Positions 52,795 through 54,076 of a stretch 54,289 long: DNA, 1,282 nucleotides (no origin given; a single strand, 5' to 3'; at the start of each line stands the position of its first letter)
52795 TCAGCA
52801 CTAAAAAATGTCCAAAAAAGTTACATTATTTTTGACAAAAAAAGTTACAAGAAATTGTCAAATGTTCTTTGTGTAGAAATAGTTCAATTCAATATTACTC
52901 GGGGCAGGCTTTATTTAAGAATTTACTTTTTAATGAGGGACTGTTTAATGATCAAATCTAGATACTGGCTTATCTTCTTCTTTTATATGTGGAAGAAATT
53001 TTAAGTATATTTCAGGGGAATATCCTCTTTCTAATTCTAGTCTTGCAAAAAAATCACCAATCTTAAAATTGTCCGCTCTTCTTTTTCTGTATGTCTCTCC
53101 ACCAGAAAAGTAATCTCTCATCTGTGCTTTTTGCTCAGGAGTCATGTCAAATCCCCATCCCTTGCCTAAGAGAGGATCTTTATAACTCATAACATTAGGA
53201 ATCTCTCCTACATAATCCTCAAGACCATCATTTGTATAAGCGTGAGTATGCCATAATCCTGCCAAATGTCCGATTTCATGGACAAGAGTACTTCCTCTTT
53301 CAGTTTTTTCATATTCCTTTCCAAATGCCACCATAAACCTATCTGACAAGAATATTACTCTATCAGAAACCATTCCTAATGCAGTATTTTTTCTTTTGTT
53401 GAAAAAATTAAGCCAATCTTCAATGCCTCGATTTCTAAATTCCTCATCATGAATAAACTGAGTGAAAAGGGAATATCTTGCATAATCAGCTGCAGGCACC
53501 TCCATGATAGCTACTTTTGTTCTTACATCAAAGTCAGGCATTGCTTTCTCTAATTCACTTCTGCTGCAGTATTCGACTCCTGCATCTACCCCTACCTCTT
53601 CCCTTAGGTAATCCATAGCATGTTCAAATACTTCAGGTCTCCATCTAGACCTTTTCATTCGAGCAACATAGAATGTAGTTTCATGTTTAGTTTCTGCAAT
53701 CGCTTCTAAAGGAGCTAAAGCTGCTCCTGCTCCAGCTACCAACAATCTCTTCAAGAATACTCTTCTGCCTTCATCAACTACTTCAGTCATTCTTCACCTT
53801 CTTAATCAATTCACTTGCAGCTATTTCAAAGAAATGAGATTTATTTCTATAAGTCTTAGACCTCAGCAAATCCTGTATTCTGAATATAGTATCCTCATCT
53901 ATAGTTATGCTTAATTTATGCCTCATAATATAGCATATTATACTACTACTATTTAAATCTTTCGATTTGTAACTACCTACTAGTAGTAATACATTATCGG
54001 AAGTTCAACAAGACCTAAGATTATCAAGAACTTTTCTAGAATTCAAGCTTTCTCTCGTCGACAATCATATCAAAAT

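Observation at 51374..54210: RHH regulator plus Tat-secreted metzincin cassette flanked by direct repeats; a second HExxH protein next door shares the repeat motif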

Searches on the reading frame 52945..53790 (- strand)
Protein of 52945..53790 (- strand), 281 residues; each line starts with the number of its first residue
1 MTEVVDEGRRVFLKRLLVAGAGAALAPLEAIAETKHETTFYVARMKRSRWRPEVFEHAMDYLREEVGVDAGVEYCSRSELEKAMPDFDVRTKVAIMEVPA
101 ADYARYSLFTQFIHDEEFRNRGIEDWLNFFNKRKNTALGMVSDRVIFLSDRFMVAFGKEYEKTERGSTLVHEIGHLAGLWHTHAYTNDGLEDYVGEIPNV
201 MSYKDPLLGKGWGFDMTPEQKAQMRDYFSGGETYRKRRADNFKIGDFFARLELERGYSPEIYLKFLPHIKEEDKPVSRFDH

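Call 8: search_protein_families(library=ncbifam, proteins=[window:52945-53790:-], max_evalue=1)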
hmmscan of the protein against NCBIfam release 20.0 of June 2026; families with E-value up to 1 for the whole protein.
window:52945-53790:- (281 aa): 6 families
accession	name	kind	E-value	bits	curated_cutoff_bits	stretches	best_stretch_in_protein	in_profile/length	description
NF045530.1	LegP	equivalog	0.00059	19.5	300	1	168-184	142-158/244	Dot/Icm T4SS effector Zinc-dependent metalloprotease LegP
NF038115.1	SVAGG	subfamily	0.069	12.2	150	1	125-185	138-194/407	SVAGG family GlyGly-CTERM protein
NF041905.1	MXAN_2677_2678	equivalog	0.072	12.1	250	1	167-184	186-203/283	myxosortase-dependent metalloprotease, MXAN_2677/MXAN_2678 family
TIGR03952.1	metzin_BF0631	equivalog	0.077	12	208.1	1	158-187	225-254/351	zinc-dependent metalloproteinase lipoprotein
NF033823.0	archmetzin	subfamily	0.22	11.5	145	1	168-182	125-139/170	archaemetzincin family Zn-dependent metalloprotease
TIGR01409.1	TAT_signal_seq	domain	0.26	11.7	16.7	1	9-26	3-20/29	twin-arginine translocation signal domain-containing protein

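Call 11: search_protein_families(library=pfam, proteins=[window:52945-53790:-], max_evalue=1)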
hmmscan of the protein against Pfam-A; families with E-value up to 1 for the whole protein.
window:52945-53790:- (281 aa): 8 families
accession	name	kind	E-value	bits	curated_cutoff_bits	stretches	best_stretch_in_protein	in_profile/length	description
PF05572.19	Peptidase_M43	-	0.017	15.5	23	1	159-198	62-102/152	Pregnancy-associated plasma protein-A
PF13582.12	Reprolysin_3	-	0.022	15.7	22.4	1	130-182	69-123/123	Metallo-peptidase family M12B Reprolysin-like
PF13688.12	Reprolysin_5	-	0.027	15.1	27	1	167-221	143-189/196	Metallo-peptidase family M12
PF00413.30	Peptidase_M10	-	0.028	14.7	24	1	160-184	103-127/159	Matrixin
PF10462.15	Peptidase_M66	-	0.037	13.4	20.6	1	166-218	193-238/306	Peptidase M66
PF01400.30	Astacin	-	0.038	14.1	22.5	1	166-186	79-99/189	Astacin (Peptidase family M12A)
PF13583.11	Reprolysin_4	-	0.072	13.2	22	1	165-193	135-163/203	Metallo-peptidase family M12B Reprolysin-like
PF14521.12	Aspzincin_M35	-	0.099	13.5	30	1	137-190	61-119/142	Lysine-specific metallo-endopeptidase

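Call 13: find_encoding_contigs(protein=window:52945-53790:-, flank=10000, max_places=6)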
Protein window:52945-53790:- (281 aa): no gene with exactly this product is on record in the collection.

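Call 14: find_homologous_proteins(query=window:52945-53790:-)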
Query window:52945-53790:- (281 aa): 3 proteins with E <= 0.001 among 2689 candidates.
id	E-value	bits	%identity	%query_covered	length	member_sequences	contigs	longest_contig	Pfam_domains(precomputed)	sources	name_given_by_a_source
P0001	4.7e-189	645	100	100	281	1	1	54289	-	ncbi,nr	ncbi:hypothetical protein KY360_00240 [Candidatus Woesearchaeota archaeon]|nr:hypothetical protein [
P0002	4.0e-26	110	31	91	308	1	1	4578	-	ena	-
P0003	5.6e-17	80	34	32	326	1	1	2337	-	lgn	-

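Call 15: find_encoding_contigs(protein=P0002, flank=10000)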
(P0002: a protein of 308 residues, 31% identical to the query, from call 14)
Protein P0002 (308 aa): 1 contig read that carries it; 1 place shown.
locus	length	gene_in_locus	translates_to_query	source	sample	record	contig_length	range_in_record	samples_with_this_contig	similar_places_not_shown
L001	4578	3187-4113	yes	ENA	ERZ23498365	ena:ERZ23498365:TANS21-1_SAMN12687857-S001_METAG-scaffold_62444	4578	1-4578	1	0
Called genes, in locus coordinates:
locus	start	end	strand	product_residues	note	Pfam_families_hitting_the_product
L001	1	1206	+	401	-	?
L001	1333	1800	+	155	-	-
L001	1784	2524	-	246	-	-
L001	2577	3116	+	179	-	-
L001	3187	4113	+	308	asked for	-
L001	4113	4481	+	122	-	PF02381:MraZ (faint)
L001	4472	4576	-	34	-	?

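Call 16: find_encoding_contigs(protein=P0003, flank=10000)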
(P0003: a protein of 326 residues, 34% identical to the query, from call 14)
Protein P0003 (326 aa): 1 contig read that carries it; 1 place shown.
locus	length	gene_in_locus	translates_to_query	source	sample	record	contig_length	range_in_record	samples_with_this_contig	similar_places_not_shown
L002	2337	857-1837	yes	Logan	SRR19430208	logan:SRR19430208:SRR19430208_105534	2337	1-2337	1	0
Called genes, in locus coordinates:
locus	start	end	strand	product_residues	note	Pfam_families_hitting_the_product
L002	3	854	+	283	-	?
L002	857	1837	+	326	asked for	-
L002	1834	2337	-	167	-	?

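Call 22: search_protein_families(library=pfam, proteins=[L001:4113-4478:+, L001:2577-3113:+, L001:1784-2521:-, L001:1333-1797:+, L001:1-1203:+, L002:3-851:+, P0002, P0003], max_evalue=0.1)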
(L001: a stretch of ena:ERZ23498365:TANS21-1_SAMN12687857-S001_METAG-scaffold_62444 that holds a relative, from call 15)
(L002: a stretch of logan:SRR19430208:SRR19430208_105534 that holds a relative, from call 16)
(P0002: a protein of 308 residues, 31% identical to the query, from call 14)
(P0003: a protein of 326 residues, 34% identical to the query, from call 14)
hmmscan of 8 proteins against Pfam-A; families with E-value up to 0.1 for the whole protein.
L001:4113-4478:+ (122 aa): 1 family
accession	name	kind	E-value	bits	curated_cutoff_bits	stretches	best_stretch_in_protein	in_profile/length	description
PF02381.23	MraZ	-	1e-05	25.9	23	1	14-38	3-26/72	MraZ protein, putative antitoxin-like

L001:2577-3113:+ (179 aa): 0 families

L001:1784-2521:- (245 aa): 2 families
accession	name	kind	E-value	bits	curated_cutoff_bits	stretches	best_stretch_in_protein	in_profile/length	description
PF11381.13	DUF3185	-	0.0011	19.3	25.3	0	42-62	2-22/59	Protein of unknown function (DUF3185)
PF06157.16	DUF973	-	0.087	12.4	26.4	0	5-53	135-188/309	Protein of unknown function (DUF973)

L001:1333-1797:+ (155 aa): 0 families

L001:1-1203:+ (401 aa): 1 family
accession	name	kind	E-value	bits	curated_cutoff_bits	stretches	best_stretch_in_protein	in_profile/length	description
PF23051.1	DUF7040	-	0.022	15.6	27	0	5-80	19-97/116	Domain of unknown function (DUF7040)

L002:3-851:+ (283 aa): 1 family
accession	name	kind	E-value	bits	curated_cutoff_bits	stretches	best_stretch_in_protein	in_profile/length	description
PF00413.30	Peptidase_M10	-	0.051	13.9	24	0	175-215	95-137/159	Matrixin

P0002 (308 aa): 2 families
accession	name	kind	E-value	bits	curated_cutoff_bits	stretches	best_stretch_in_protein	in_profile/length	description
PF00413.30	Peptidase_M10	-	0.0074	16.6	24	1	185-235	102-127/159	Matrixin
PF13583.11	Reprolysin_4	-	0.089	12.9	22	0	215-254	136-175/203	Metallo-peptidase family M12B Reprolysin-like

P0003 (326 aa): 0 families

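Call 27: find_homologous_proteins(query=A2, max_evalue=0.01)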
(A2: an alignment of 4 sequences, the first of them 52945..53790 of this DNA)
Query A2 (4 sequences) (281 aa, profile of the alignment): 3 proteins with E <= 0.01 among 7451 candidates.
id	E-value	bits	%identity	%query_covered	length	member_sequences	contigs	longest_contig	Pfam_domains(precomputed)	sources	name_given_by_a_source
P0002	4.1e-133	462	31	91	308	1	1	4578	-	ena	-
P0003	8.1e-112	392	34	32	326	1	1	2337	-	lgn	-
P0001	2.3e-108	380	100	100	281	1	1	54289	-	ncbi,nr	ncbi:hypothetical protein KY360_00240 [Candidatus Woesearchaeota archaeon]|nr:hypothetical protein [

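Call 32: predict_structure(alignment_id=A1)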
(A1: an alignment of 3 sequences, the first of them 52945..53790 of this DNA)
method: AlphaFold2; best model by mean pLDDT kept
length: 281 residues; sequences in the alignment: 3
mean_pLDDT: 39.4   pTM: 0.42
mean pLDDT of the five models: 39.4, 37.6, 36.8, 36.1, 34.6
residues with pLDDT >= 90: 0; 70-90: 0; 50-70: 61; < 50: 220
segments of 3 or more residues with pLDDT < 50: 1-39, 41-50, 77-81, 83-171, 181-215, 238-269, 273-281
pLDDT, mean of each block of 10 residues (from residue 1): 31 38 26 38 44 58 58 51 39 25 27 37 37 28 29 28 35 53 36 32 33 49 57 50 39 39 46 41 35
secondary structure, 60 per line:
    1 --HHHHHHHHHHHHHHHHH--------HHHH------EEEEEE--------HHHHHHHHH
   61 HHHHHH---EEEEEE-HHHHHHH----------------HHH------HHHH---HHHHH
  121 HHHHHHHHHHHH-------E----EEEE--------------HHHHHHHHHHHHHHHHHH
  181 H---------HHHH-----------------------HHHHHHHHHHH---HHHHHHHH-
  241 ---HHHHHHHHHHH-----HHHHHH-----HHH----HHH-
elements in order: H3-19 H28-31 E38-43 H52-66 E70-75 H77-83 H109-112 H116-132 E145-148 H163-181 H191-194 H218-228 H232-239 H244-254 H260-265

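Call 60: search_solved_structures(query=A2, max_evalue=10, show_alignments=2)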
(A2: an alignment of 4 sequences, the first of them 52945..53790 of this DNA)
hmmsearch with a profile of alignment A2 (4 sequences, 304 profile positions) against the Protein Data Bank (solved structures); distinct sequences matched with E-value up to 10: 15.
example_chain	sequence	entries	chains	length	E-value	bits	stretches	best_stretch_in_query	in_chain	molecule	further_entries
3b8z_A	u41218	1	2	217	0.17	14.6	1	100-228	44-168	protein ADAMTS-5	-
3ljt_A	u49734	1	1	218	0.18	14.6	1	100-228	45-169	A disintegrin and metalloproteinase with thrombospondin motifs 5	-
3hy7_A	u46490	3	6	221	0.18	14.5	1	100-228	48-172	A disintegrin and metalloproteinase with thrombospondin motifs 5 | Catalytic Domain of ADAMTS-5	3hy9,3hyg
6yjm_A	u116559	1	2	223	0.19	14.5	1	100-228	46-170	A disintegrin and metalloproteinase with thrombospondin motifs 5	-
3jcr_2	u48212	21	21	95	0.27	14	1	73-158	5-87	LSm2 | U6 snRNA-associated Sm-like protein LSm2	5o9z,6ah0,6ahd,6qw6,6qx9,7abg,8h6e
3edi_A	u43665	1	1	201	0.44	13.3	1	205-224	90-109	Tolloid-like protein 1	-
5zjk_A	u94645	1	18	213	0.55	13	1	193-243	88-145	Myroilysin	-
2rjq_A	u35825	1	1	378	0.62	12.8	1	103-228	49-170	ADAMTS-5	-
5czw_A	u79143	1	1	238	0.69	12.6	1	194-243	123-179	Myroilysin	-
5gwd_A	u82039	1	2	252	0.76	12.5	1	194-242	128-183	Myroilysin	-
3edh_A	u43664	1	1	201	0.82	12.4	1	205-225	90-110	Bone morphogenetic protein 1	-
6bsm_A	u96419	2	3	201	0.82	12.4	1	205-225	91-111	Bone morphogenetic protein 1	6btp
3edg_A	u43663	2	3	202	0.82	12.4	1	205-225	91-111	Bone morphogenetic protein 1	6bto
6bsl_A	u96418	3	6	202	0.82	12.4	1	205-225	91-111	Bone morphogenetic protein 1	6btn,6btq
4l63_A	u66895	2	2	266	1.8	11.3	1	197-220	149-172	ECXA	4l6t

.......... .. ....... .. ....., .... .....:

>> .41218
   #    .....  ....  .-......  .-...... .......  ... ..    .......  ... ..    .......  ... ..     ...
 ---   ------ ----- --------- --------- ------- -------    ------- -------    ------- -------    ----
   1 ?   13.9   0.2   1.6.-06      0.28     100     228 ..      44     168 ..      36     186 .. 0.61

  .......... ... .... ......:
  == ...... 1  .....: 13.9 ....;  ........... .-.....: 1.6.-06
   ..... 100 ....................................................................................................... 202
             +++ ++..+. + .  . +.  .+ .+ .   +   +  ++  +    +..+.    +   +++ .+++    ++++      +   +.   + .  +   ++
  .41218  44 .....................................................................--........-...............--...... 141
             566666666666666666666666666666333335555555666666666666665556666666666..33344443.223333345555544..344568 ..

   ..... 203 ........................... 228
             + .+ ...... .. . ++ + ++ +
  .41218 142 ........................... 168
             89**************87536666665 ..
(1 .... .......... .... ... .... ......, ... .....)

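Call 75: search_protein_families(library=padloc, proteins=[window:52945-53790:-], max_evalue=0.1)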
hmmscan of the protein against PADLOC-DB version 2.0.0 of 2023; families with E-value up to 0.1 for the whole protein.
window:52945-53790:- (281 aa): 0 families

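Call 76: search_protein_families(library=phrogs, proteins=[window:52945-53790:-], max_evalue=0.1)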
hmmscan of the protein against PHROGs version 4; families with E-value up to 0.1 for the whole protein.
window:52945-53790:- (281 aa): 1 family
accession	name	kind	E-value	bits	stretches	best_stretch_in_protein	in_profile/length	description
phrog_37693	-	unknown function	0.097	13.9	0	199-222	11-30/48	-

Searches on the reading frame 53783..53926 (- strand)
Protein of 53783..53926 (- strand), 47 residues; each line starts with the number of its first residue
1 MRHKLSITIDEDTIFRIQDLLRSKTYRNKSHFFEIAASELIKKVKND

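Call 8: search_protein_families(library=ncbifam, proteins=[window:53783-53926:-], max_evalue=1)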
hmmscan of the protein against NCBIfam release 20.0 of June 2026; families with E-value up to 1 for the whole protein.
window:53783-53926:- (47 aa): 2 families
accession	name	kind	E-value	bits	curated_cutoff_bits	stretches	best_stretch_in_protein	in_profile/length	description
NF002815.0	PRK02967.1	equivalog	0.054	13.5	83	1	3-32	2-31/139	nickel-responsive transcriptional regulator NikR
TIGR02793.1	nikR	equivalog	0.075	13.3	175.45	1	3-32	1-30/129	nickel-responsive transcriptional regulator NikR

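Call 11: search_protein_families(library=pfam, proteins=[window:53783-53926:-], max_evalue=1)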
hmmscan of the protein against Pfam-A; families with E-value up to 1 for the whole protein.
window:53783-53926:- (47 aa): 1 family
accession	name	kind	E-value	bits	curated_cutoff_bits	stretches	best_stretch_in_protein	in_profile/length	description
PF01402.27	RHH_1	-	0.041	14.3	20.5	1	5-42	2-38/39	Ribbon-helix-helix protein, copG family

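Call 73: search_solved_structures(query=window:53783-53926:-, max_evalue=10, show_alignments=2)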
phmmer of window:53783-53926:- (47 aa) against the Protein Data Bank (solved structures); distinct sequences matched with E-value up to 10: 0.

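Call 75: search_protein_families(library=padloc, proteins=[window:53783-53926:-], max_evalue=0.1)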
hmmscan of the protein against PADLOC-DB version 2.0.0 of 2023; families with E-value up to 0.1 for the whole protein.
window:53783-53926:- (47 aa): 0 families

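Call 76: search_protein_families(library=phrogs, proteins=[window:53783-53926:-], max_evalue=0.1)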
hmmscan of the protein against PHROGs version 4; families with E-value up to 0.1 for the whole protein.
window:53783-53926:- (47 aa): 0 families
